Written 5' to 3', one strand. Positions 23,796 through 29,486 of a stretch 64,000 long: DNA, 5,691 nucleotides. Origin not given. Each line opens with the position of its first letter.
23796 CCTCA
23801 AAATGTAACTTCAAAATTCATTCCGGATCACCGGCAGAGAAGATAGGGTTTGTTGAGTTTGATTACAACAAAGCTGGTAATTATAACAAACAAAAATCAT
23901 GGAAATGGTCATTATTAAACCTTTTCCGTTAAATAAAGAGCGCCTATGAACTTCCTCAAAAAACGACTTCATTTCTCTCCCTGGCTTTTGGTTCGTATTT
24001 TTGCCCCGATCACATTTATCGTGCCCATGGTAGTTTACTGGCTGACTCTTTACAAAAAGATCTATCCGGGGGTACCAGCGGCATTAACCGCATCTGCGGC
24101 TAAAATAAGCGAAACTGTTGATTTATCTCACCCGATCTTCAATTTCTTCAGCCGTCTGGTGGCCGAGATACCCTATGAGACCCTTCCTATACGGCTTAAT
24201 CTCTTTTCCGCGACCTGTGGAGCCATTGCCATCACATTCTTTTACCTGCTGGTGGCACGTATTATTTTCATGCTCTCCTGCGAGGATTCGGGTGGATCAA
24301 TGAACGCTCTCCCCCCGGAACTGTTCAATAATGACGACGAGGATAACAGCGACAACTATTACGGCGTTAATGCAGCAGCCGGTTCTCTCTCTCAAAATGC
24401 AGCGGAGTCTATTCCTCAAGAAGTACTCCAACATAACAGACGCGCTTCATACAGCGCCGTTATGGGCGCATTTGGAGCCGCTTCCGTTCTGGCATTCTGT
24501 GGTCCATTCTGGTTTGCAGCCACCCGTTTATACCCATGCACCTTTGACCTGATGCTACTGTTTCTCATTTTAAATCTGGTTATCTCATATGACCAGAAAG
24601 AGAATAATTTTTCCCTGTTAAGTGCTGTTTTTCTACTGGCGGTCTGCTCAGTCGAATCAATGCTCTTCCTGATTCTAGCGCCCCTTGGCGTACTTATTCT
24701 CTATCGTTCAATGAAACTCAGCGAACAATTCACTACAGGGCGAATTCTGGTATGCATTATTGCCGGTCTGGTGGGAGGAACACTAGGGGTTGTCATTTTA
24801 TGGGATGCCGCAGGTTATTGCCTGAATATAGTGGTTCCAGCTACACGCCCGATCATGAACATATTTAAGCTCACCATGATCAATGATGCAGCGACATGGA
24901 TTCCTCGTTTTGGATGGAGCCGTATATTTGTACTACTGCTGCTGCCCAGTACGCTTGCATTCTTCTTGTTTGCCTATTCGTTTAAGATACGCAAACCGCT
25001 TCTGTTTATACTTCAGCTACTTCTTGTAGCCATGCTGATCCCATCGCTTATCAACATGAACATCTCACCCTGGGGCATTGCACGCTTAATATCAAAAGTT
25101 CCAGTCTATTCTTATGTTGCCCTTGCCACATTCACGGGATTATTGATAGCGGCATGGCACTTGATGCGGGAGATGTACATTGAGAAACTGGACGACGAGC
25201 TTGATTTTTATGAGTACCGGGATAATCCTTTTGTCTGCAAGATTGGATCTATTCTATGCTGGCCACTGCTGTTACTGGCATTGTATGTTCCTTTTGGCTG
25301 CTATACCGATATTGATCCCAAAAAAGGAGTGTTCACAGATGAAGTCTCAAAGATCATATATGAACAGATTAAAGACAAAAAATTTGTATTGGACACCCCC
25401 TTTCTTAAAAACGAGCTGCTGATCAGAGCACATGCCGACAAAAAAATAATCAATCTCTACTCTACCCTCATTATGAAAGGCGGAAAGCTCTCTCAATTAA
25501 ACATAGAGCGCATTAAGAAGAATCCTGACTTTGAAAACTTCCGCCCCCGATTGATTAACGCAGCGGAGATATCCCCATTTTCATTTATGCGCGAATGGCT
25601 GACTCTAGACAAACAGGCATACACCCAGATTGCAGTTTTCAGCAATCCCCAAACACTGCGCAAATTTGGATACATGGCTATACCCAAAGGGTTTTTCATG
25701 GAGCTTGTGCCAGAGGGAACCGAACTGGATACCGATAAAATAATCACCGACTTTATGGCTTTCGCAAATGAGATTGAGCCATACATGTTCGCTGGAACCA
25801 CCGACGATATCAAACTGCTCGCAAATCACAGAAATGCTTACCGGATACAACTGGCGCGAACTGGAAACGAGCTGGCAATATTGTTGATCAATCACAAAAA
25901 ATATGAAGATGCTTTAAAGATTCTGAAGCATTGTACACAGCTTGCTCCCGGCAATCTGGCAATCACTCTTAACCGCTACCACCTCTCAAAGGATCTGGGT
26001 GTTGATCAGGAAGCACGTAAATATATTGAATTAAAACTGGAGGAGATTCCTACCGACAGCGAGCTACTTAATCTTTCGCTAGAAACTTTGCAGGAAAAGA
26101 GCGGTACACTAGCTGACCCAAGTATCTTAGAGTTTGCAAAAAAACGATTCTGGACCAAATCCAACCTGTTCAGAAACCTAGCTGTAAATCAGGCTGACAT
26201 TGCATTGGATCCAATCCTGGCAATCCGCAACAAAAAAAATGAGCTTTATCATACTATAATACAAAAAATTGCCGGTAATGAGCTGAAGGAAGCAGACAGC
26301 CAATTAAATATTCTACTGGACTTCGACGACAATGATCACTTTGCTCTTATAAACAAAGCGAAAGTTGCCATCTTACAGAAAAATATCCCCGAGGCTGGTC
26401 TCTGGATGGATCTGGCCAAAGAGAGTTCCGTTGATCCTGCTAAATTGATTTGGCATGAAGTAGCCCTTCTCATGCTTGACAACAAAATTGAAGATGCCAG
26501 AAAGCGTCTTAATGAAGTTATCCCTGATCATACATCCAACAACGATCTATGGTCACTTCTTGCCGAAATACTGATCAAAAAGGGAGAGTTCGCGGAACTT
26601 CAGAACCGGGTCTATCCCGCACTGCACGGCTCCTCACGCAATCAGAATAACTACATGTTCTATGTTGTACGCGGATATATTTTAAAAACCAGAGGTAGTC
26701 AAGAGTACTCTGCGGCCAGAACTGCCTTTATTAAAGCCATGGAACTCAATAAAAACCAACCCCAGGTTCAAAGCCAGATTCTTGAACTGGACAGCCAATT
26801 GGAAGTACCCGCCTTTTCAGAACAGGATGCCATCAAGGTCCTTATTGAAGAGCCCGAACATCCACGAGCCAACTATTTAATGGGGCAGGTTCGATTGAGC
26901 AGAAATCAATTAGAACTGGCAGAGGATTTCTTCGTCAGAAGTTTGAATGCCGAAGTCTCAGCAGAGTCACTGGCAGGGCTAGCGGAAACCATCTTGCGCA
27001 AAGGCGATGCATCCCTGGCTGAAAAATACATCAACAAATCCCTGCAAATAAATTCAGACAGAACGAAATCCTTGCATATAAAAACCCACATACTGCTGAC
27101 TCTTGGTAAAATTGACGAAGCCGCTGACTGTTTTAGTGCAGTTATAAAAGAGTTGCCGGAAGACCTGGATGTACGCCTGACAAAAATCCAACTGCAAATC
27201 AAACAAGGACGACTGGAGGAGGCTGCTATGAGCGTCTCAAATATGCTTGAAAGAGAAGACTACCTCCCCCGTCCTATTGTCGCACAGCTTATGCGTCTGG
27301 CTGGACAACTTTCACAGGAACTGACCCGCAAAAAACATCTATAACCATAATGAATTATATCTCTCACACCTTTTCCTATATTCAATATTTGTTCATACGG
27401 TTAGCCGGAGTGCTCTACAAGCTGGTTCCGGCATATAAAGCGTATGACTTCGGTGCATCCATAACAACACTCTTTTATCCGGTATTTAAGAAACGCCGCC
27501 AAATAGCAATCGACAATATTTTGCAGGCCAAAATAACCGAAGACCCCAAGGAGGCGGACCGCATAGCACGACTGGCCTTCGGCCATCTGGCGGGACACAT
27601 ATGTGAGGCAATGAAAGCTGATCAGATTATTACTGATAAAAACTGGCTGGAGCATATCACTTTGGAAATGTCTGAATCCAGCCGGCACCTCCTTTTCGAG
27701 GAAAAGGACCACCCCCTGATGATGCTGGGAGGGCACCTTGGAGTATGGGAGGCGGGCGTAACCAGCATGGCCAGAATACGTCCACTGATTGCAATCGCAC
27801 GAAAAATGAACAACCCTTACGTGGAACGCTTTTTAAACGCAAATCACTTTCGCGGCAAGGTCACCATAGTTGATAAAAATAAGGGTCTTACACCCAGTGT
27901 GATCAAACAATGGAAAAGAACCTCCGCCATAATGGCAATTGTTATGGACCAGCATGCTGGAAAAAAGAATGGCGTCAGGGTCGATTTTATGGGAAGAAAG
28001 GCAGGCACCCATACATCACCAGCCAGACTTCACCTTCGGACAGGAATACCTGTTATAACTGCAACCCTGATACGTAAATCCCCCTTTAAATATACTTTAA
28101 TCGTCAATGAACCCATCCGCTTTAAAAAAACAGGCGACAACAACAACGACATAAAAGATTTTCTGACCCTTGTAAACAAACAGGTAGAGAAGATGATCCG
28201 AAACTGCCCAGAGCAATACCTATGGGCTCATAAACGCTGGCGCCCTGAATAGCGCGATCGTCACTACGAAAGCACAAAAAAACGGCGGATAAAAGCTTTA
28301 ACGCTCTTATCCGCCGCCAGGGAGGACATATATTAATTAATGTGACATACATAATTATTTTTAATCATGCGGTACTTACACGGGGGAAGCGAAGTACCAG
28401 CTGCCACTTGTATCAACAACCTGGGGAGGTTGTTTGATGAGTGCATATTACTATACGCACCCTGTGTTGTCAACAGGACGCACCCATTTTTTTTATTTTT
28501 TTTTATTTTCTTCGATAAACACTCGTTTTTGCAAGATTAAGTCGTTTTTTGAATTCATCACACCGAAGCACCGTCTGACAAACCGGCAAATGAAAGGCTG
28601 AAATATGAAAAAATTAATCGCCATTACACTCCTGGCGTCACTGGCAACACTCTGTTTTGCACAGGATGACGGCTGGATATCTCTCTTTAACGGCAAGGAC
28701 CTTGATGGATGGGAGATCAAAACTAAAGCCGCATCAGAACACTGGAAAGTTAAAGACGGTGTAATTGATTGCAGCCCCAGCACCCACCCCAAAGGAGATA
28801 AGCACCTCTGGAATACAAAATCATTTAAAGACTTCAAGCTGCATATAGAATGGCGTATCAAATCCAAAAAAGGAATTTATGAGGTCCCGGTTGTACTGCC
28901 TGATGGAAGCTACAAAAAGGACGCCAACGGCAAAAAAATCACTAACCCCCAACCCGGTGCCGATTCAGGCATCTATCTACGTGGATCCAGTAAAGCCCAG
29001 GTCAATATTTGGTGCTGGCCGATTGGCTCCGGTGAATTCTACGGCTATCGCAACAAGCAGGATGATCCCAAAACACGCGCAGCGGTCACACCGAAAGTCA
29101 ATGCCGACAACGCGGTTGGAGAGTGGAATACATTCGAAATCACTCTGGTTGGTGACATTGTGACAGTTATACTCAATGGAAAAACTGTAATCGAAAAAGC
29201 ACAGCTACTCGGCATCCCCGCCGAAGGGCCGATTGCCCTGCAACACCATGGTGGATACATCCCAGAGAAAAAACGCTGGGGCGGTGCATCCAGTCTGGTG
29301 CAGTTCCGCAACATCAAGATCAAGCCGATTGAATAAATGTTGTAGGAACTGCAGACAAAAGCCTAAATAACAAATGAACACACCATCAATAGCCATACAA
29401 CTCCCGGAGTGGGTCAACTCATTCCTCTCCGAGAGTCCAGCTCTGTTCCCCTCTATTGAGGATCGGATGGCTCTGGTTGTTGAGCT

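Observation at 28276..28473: Orphan consensus promoter + strong intrinsic terminator predict a ~160-nt sRNA with three anti-Shine-Dalgarno C-rich motifs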

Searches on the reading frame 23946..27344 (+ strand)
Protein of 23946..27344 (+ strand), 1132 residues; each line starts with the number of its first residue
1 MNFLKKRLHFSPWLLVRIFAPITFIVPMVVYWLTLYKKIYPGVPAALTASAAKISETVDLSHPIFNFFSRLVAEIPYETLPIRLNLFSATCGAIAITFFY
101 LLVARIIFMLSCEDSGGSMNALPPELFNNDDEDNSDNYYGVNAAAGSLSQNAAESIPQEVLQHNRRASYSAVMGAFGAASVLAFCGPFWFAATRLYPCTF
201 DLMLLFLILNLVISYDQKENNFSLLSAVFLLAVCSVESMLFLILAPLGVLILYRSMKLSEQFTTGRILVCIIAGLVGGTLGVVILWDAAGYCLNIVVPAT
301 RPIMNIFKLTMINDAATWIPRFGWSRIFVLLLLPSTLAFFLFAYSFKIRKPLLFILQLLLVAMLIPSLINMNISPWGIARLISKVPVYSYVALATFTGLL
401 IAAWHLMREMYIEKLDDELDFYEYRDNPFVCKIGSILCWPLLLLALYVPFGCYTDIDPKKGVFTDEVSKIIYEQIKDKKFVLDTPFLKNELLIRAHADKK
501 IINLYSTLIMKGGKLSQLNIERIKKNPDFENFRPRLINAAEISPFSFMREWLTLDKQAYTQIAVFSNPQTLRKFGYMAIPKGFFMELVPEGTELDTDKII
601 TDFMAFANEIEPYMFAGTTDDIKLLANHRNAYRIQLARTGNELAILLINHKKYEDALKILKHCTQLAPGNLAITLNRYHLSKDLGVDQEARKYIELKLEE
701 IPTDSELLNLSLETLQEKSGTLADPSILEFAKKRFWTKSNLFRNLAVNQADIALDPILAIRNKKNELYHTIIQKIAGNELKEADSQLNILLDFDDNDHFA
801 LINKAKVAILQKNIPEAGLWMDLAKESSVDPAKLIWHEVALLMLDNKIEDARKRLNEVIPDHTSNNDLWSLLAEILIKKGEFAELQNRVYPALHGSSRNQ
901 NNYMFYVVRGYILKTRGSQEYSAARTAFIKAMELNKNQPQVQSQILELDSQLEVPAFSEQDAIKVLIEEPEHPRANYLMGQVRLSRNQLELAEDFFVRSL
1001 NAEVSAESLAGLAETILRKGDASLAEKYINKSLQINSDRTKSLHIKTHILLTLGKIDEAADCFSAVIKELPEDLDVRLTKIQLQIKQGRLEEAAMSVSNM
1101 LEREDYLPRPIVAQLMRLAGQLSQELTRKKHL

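Call 7: search_protein_families(library=pfam, proteins=[window:23946-27344:+])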
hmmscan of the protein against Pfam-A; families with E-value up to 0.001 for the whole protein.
window:23946-27344:+ (1132 aa): 13 families
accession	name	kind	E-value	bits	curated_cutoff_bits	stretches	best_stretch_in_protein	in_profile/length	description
PF14559.12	TPR_19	-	1.7e-16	60.7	25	1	1050-1093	1-44/68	Tetratricopeptide repeat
PF13432.12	TPR_16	-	4.2e-11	43.5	32.7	0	1050-1094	7-51/65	Tetratricopeptide repeat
PF07719.23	TPR_2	-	2.9e-10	39.9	27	0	642-670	6-34/34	Tetratricopeptide repeat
PF13428.12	TPR_14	-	7e-09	35.9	23.5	0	1048-1083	9-44/44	Tetratricopeptide repeat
PF23914.1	TPR_CcmH_CycH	-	1e-08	35.6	42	0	966-1073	43-154/158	Cytochrome c-type biogenesis protein H TPR domain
PF13181.12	TPR_8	-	2e-07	31.1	25.7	0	643-669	7-33/34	Tetratricopeptide repeat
PF11028.14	TMEM260-like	-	2.3e-07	31.2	24.2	1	62-255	20-173/179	Protein O-mannosyl-transferase TMEM260-like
PF00515.34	TPR_1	-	4.5e-07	29.9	27.8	0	1049-1072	10-33/34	Tetratricopeptide repeat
PF12895.13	ANAPC3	-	1.6e-06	28.7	27.2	0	1025-1096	8-78/82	Anaphase-promoting complex, cyclosome, subunit 3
PF25060.1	ARM_TT21_2nd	-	3.1e-05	24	27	0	1025-1094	42-110/270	Tetratricopeptide repeat protein 21 second ARM domain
PF13371.12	TPR_9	-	0.0008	19.8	35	0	1016-1084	5-73/73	Tetratricopeptide repeat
PF25062.1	ARM_TT21_N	-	0.00092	19.4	40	0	1000-1101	94-195/222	Tetratricopeptide repeat protein 21 N-terminal ARM repeat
PF13424.12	TPR_12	-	0.00099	19.7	30.1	0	1007-1038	4-35/77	Tetratricopeptide repeat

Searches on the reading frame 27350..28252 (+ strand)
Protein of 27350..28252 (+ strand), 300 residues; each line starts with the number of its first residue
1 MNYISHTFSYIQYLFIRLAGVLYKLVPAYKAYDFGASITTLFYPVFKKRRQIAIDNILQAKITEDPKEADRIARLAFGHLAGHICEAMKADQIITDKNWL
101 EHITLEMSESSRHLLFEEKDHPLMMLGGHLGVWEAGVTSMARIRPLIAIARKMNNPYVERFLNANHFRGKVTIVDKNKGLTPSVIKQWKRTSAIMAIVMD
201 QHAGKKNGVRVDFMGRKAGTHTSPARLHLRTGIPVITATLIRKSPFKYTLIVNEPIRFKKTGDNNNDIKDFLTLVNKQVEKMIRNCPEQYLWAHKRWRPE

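Call 7: search_protein_families(library=pfam, proteins=[window:27350-28252:+])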
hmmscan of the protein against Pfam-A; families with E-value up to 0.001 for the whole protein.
window:27350-28252:+ (300 aa): 1 family
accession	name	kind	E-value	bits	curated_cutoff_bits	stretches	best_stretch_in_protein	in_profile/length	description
PF03279.18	Lip_A_acyltrans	-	1.7e-36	126.4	22.3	1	6-298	10-294/295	Bacterial lipid A biosynthesis acyltransferase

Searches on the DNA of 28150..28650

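Call 5: search_rna_families(source=window, start=28150, end=28650, threshold=evalue, max_evalue=10, show_alignments=3)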
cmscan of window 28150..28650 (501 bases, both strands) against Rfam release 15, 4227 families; matches with E-value up to 10: 6.
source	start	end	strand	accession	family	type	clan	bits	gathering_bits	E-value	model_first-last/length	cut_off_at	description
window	28349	28368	-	RF04336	Plastid-petD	Intron;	-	18.8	65.5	0.26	17-36/47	no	Plastid-petD group II-D5 intron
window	28406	28508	+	RF01581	RUF6-5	Gene; sRNA;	-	17.1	70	1.1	1-156/156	no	Plasmodium RNA of unknown function RUF6-5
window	28470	28529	-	RF01666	rox2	Cis-reg;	-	17.1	55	4.7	1-71/71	no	Drosophila rox2 ncRNA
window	28281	28316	-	RF03790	MIR8008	Gene; miRNA;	-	16.9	66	1.4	1-55/55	no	MIR8008 microRNA precursor family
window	28266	28323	-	RF00766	mir-335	Gene; miRNA;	-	15.1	64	2.2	1-92/92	no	mir-335 microRNA precursor family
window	28431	28521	-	RF04207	MIR5048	Gene; miRNA;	-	11.9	160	1.8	126-242/356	no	MIR5048 microRNA precursor family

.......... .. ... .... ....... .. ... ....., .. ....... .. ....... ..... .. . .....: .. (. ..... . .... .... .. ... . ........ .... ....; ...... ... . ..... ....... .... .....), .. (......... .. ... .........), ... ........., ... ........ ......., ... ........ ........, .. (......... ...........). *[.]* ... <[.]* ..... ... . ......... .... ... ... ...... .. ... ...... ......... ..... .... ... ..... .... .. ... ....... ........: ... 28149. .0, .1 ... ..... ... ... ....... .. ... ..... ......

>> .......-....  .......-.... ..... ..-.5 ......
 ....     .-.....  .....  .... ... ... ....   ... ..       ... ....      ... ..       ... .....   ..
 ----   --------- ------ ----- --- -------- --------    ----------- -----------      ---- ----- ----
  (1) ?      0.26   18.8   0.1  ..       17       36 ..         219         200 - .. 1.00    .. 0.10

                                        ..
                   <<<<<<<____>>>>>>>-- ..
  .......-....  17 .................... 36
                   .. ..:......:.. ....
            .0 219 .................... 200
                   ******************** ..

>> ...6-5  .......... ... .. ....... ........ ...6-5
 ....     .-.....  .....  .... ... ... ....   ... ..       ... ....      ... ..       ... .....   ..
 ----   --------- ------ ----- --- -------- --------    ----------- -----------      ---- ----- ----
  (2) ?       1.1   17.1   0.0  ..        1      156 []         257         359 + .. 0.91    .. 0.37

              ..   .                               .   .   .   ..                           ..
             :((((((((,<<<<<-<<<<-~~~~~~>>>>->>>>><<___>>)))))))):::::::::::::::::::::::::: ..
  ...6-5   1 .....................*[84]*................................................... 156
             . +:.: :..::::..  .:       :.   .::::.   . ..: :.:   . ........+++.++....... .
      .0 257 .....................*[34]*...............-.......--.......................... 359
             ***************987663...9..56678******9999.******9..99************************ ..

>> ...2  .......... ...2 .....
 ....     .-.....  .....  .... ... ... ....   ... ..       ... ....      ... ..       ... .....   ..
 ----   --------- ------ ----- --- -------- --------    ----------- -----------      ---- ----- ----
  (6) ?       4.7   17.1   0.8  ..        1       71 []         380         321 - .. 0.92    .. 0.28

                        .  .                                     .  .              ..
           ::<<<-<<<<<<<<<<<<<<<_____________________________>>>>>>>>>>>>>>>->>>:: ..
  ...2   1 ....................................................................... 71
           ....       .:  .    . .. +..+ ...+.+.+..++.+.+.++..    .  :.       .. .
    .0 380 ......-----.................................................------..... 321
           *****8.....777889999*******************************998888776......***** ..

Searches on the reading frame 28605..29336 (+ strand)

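Call 7: search_protein_families(library=pfam, proteins=[window:28605-29336:+])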
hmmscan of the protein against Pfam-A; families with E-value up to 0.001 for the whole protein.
window:28605-29336:+ (243 aa): 1 family
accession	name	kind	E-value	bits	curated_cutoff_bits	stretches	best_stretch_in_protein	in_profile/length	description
PF06439.18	3keto-disac_hyd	-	2.7e-38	132.4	26.8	1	23-240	1-187/187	3-keto-disaccharide hydrolase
